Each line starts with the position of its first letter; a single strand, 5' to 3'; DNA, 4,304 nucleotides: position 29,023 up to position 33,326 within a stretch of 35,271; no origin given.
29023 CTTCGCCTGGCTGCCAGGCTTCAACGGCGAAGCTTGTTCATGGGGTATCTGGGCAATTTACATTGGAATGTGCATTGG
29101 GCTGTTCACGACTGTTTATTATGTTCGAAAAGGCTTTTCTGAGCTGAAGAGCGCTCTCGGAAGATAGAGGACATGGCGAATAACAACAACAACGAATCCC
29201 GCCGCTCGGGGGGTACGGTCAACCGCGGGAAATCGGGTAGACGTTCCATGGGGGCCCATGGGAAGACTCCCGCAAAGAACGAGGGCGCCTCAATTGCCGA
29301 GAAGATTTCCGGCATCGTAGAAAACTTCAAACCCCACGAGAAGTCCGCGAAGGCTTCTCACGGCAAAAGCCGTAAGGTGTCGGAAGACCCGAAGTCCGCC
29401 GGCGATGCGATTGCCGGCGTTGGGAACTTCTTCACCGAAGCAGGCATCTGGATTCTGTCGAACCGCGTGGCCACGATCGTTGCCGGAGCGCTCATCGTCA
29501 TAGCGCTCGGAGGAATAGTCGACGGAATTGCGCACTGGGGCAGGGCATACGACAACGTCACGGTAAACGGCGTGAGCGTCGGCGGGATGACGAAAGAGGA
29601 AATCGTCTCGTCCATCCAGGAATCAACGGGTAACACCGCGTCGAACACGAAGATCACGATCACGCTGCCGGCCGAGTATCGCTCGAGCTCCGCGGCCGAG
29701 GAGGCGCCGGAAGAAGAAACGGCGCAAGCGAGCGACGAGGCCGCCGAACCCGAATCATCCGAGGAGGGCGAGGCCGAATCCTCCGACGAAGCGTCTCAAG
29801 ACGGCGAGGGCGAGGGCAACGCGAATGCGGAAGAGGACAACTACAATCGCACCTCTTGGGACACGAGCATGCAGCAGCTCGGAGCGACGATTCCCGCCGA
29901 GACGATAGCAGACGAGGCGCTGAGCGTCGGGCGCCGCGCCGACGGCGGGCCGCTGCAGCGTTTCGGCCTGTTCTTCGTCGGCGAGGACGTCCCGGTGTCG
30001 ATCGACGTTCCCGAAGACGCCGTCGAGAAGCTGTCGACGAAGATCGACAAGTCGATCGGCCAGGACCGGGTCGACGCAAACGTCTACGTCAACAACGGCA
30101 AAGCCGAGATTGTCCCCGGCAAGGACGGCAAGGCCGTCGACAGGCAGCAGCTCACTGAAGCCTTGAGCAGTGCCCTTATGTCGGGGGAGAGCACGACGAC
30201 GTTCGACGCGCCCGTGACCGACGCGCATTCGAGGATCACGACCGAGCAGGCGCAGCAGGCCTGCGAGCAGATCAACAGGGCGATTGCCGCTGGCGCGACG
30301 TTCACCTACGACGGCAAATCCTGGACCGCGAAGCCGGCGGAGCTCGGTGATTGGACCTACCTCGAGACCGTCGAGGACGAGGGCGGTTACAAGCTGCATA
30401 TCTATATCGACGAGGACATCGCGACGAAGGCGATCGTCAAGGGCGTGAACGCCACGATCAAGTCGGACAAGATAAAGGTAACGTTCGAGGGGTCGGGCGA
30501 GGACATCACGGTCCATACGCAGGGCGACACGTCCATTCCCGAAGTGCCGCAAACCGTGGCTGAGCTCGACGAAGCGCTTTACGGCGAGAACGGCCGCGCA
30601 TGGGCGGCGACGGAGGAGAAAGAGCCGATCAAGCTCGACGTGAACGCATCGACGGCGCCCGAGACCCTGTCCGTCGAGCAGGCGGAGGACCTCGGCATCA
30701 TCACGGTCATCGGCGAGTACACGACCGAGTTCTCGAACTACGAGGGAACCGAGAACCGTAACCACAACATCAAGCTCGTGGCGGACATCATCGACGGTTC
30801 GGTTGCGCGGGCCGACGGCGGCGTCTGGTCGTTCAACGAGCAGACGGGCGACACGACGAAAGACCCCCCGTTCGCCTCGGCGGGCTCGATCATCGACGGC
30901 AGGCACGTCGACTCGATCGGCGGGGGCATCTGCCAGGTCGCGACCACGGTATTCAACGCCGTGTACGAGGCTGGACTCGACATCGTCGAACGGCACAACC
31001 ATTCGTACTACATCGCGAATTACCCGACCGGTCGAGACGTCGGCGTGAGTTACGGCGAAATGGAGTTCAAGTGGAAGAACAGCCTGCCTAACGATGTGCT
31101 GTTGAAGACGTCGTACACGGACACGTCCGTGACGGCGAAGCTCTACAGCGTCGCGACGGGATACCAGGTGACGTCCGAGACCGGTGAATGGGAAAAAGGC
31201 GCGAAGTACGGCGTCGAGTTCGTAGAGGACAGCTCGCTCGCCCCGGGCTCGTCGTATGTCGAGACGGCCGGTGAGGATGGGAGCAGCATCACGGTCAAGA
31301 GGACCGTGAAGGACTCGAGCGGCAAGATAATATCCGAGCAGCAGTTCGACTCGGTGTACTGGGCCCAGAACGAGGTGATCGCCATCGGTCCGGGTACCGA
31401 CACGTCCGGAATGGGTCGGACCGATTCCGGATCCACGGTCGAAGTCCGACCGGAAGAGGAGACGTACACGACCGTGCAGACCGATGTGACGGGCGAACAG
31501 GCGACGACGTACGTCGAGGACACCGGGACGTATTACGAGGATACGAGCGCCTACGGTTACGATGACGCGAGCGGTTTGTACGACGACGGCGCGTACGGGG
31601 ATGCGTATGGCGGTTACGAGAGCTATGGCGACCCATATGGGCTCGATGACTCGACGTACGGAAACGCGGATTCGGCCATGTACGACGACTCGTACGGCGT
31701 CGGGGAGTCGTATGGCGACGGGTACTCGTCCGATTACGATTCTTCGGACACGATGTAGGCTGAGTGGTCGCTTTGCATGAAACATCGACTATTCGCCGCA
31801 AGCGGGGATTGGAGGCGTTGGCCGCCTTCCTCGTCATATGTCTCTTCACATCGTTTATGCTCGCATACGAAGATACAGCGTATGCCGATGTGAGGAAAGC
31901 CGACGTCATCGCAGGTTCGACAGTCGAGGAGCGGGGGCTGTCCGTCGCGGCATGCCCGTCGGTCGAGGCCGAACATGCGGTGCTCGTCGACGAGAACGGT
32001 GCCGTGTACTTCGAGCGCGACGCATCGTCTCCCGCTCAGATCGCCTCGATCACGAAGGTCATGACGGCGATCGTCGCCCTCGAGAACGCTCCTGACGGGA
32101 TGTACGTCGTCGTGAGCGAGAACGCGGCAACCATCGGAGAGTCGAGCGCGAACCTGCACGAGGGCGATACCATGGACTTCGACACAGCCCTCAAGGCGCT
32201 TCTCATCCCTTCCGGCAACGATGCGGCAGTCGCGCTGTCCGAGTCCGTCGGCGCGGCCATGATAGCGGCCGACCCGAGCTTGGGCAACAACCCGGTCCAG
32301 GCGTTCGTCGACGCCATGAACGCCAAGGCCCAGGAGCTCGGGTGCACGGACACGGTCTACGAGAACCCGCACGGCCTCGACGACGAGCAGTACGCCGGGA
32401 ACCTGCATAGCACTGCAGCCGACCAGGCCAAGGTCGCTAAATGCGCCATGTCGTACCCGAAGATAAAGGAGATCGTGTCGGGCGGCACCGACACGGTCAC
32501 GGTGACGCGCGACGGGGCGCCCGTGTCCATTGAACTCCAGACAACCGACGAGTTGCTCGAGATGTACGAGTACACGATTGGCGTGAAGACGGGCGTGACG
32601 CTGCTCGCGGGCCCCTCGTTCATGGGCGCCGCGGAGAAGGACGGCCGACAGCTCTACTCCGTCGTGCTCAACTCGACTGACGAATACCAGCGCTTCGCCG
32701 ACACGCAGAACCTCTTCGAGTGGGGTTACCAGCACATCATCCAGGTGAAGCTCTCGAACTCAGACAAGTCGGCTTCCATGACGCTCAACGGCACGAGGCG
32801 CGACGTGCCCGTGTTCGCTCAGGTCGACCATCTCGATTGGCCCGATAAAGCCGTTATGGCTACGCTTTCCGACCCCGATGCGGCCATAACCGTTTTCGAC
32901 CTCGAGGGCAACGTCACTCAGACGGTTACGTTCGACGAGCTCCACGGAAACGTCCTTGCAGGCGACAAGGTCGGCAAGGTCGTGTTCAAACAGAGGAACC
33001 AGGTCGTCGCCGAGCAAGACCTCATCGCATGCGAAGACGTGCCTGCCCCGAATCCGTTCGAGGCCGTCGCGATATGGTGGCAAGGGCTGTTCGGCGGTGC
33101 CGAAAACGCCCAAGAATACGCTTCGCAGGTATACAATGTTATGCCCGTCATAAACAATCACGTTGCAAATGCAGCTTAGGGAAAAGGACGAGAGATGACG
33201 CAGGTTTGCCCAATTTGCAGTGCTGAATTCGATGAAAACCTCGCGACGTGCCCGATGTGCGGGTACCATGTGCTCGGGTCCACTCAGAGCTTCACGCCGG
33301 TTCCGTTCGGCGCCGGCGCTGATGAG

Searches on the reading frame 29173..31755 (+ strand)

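Call 20: search_protein_families(library=pfam, proteins=[window:29173-31755:+], max_evalue=0.00001)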
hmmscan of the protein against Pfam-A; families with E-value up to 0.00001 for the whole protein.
window:29173-31755:+ (861 aa): 2 families
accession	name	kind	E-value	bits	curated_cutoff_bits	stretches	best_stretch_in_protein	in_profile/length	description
PF04294.18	VanW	-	7.5e-39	132.7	27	1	528-658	1-130/130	VanW like protein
PF12229.13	PG_binding_4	-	2.8e-14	53.7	22.1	1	229-342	1-115/117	Putative peptidoglycan binding domain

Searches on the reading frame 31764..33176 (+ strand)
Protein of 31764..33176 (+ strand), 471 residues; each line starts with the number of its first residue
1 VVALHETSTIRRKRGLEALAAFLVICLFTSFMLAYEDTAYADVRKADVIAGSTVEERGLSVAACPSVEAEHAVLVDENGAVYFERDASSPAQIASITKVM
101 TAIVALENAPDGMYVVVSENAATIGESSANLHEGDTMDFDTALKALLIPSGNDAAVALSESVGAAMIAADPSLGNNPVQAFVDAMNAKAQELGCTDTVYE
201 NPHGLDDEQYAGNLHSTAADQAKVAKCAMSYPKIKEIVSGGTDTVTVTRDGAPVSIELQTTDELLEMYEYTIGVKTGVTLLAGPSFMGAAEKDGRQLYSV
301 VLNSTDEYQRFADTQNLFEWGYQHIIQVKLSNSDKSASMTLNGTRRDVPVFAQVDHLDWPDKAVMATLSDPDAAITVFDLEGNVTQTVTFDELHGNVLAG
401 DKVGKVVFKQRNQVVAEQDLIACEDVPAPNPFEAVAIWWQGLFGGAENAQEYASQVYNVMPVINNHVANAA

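Call 20: search_protein_families(library=pfam, proteins=[window:31764-33176:+], max_evalue=0.00001)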
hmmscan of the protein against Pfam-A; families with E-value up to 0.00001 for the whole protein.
window:31764-33176:+ (471 aa): 1 family
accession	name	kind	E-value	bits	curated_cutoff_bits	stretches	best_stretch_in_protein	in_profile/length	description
PF00768.25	Peptidase_S11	-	3.1e-40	138.6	27.6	1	63-304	6-237/239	D-alanyl-D-alanine carboxypeptidase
